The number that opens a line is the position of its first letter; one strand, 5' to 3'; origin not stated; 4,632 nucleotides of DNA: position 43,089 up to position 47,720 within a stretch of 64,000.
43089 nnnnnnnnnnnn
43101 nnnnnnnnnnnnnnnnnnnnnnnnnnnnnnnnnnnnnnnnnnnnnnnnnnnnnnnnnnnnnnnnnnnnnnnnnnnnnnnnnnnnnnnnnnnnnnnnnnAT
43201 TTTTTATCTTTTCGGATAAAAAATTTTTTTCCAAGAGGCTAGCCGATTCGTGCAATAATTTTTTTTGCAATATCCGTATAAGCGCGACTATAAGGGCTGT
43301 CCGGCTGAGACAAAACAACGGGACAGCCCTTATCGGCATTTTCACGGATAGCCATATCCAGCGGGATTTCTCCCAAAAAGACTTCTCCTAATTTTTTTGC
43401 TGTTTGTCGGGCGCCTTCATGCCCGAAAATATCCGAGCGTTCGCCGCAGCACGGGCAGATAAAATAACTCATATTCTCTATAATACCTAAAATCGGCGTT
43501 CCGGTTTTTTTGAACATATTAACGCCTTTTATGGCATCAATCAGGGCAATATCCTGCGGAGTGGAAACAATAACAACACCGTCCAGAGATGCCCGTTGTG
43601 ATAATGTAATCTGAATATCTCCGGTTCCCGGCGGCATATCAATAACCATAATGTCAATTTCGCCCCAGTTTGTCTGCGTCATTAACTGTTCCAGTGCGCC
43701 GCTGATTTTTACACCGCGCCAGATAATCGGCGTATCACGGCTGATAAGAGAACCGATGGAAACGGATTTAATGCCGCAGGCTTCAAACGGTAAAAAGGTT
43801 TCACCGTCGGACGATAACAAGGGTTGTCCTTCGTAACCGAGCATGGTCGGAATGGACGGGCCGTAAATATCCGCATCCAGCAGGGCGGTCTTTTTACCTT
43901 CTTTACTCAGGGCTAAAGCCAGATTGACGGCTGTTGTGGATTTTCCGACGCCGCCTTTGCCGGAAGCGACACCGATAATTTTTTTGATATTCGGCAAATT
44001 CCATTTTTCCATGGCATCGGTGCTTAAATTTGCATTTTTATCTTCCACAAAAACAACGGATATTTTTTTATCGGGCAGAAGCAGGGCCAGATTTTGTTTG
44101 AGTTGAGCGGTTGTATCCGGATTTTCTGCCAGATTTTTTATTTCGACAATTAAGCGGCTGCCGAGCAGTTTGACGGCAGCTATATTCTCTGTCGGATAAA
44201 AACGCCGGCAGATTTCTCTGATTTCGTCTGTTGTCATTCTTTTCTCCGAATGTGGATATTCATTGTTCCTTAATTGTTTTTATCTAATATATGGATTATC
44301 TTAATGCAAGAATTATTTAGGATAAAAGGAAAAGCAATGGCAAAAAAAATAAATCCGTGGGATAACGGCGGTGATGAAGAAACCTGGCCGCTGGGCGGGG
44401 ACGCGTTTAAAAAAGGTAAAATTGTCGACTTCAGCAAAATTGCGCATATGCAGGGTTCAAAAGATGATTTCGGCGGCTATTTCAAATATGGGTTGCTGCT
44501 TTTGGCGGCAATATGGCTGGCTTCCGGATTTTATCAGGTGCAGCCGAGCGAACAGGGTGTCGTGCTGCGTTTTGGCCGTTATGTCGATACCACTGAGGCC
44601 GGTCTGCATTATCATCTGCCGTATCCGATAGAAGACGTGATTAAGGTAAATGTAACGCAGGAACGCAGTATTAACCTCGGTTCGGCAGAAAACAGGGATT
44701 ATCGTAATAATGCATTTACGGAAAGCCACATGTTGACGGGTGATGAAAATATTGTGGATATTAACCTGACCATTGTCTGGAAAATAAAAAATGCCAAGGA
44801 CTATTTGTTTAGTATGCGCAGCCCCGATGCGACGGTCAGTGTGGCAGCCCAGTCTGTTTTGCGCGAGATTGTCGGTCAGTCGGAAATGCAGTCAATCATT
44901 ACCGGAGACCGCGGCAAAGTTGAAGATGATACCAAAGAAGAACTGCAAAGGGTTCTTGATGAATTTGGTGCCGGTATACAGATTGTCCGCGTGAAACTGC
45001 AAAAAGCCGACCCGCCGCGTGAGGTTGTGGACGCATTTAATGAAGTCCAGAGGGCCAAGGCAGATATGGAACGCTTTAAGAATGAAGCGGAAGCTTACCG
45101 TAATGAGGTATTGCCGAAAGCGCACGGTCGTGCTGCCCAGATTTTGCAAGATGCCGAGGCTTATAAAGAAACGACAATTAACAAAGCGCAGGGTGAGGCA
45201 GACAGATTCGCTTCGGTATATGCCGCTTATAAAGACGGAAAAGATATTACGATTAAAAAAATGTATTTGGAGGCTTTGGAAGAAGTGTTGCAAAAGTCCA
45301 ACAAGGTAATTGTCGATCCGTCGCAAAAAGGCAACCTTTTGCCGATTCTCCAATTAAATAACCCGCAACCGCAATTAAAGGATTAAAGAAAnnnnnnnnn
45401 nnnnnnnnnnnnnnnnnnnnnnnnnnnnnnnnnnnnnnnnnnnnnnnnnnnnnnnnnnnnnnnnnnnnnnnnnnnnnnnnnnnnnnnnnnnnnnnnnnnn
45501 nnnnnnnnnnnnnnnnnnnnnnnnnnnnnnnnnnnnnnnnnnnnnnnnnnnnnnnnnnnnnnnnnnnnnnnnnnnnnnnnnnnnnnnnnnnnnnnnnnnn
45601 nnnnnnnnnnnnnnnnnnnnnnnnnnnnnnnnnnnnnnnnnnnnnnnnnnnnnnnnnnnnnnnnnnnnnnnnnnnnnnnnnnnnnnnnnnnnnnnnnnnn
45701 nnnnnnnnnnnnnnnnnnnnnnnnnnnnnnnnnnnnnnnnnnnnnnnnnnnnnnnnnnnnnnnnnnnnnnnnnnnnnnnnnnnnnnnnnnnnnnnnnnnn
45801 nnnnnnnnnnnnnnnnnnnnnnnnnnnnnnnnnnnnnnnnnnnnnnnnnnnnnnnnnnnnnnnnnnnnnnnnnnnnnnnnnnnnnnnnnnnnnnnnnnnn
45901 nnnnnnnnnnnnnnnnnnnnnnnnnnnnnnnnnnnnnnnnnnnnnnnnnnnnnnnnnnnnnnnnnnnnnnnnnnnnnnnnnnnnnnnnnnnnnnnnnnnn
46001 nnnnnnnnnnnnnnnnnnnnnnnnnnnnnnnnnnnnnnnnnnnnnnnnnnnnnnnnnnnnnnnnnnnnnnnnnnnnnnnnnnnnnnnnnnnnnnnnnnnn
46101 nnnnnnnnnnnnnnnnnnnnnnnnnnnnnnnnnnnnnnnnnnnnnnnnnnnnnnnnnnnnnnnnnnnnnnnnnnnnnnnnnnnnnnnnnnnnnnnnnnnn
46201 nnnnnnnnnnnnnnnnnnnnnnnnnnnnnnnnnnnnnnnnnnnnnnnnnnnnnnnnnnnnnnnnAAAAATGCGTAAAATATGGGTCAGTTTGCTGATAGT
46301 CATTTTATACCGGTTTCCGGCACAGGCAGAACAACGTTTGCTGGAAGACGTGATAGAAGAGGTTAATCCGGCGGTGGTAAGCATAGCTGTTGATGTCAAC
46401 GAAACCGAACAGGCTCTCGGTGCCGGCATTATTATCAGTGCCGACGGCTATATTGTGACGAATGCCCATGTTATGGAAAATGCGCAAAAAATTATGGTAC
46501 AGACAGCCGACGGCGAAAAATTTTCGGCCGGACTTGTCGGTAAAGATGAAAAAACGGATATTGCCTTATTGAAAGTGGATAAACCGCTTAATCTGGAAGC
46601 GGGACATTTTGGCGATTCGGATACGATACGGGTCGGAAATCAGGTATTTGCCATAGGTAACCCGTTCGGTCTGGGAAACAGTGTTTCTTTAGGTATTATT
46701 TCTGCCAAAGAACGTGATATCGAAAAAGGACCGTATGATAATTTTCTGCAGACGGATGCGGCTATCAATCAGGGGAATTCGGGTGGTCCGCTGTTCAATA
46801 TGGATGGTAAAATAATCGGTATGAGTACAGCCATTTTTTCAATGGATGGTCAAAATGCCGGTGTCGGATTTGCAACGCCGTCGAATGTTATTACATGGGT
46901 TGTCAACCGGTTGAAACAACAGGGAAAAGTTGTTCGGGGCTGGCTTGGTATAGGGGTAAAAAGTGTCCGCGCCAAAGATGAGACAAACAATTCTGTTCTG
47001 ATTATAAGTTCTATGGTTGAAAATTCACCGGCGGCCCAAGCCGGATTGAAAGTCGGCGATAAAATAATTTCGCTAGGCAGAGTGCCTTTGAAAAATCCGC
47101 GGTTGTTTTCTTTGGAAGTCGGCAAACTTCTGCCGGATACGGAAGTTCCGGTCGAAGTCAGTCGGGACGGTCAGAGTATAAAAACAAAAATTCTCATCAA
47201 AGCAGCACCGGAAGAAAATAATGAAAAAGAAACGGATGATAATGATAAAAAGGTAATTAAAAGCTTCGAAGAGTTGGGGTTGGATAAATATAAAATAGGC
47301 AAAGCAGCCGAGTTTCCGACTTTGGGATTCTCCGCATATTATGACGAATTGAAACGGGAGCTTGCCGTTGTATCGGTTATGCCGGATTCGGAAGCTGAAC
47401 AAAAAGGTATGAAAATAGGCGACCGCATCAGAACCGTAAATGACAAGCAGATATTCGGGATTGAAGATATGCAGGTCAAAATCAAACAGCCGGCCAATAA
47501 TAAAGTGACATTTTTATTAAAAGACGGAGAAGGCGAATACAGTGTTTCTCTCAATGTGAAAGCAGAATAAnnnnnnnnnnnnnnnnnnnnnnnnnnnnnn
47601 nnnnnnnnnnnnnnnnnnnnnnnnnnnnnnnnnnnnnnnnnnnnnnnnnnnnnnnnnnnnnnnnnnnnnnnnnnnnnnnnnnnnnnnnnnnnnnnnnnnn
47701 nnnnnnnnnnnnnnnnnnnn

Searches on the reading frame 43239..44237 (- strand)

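Call 10: search_protein_families(library=pfam, proteins=[window:43239-44237:-], max_evalue=0.001)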
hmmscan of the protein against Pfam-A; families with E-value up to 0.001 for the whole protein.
window:43239-44237:- (332 aa): 6 families
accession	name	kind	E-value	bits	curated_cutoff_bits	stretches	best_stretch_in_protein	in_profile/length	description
PF10609.15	ParA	-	1.4e-98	329.6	27.1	1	83-327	1-245/246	NUBPL iron-transfer P-loop NTPase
PF01656.29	CbiA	-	4.5e-14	52.9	25.4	1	88-304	1-122/125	CobQ/CobB/MinD/ParA nucleotide binding domain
PF13614.12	AAA_31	-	7.9e-12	45.9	27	1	86-124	2-40/177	AAA domain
PF00142.24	Fer4_NifH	-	3.1e-08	33.9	25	1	92-123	6-37/271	4Fe-4S iron sulfur cluster binding proteins, NifH/frxC family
PF09140.17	MipZ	-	3.5e-07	30.2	20.7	1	87-132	2-47/262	ATPase MipZ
PF02374.21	ArsA_ATPase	-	1e-05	25.3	24.3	1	91-123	6-38/305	Anion-transporting ATPase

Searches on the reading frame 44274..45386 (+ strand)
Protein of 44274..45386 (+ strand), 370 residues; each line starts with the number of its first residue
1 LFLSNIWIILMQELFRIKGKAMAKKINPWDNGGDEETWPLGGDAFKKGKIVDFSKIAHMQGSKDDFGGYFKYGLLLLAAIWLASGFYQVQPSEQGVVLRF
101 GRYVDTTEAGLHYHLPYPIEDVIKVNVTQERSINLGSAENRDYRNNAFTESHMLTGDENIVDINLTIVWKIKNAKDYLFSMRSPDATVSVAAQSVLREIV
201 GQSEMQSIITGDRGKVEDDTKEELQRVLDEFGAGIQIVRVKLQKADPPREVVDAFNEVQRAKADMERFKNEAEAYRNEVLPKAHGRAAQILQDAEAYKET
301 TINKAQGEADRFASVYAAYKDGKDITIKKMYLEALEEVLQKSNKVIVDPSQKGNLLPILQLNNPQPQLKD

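Call 10: search_protein_families(library=pfam, proteins=[window:44274-45386:+], max_evalue=0.001)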
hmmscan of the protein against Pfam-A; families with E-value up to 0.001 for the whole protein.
window:44274-45386:+ (370 aa): 1 family
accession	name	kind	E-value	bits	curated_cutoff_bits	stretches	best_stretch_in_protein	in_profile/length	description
PF01145.31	Band_7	-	5.9e-28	98.5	23.6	1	88-274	2-174/176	SPFH domain / Band 7 family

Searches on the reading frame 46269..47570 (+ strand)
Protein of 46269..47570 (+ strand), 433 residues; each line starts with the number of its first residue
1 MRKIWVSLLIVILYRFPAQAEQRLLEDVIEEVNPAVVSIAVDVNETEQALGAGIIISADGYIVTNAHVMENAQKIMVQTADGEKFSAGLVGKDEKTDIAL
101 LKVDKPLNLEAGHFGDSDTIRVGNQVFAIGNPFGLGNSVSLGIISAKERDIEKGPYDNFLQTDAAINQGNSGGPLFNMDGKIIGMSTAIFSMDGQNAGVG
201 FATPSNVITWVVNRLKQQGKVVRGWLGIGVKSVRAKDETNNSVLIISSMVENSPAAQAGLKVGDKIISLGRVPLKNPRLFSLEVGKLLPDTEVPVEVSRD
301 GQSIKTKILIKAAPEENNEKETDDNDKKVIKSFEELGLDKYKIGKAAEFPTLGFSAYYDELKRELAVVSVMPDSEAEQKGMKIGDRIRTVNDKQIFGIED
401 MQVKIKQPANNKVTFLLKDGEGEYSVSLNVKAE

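Call 65: search_protein_families(library=pfam, proteins=[window:46269-47570:+], max_evalue=0.00001)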
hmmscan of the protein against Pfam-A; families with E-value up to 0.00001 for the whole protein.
window:46269-47570:+ (433 aa): 5 families
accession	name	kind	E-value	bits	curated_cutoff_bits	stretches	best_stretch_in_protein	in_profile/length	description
PF13365.12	Trypsin_2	-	1.6e-34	120.2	27.6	1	51-185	1-144/144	Trypsin-like peptidase domain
PF00089.32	Trypsin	-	3.8e-21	76.4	20.6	1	43-210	20-219/220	Trypsin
PF17820.7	PDZ_6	-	2.2e-17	63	27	2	367-417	2-52/54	PDZ domain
PF00595.29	PDZ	-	4e-16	59.6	23.2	1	222-276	8-59/81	PDZ domain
PF13180.12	PDZ_2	-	7.7e-16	58.6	27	1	226-308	3-78/80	PDZ domain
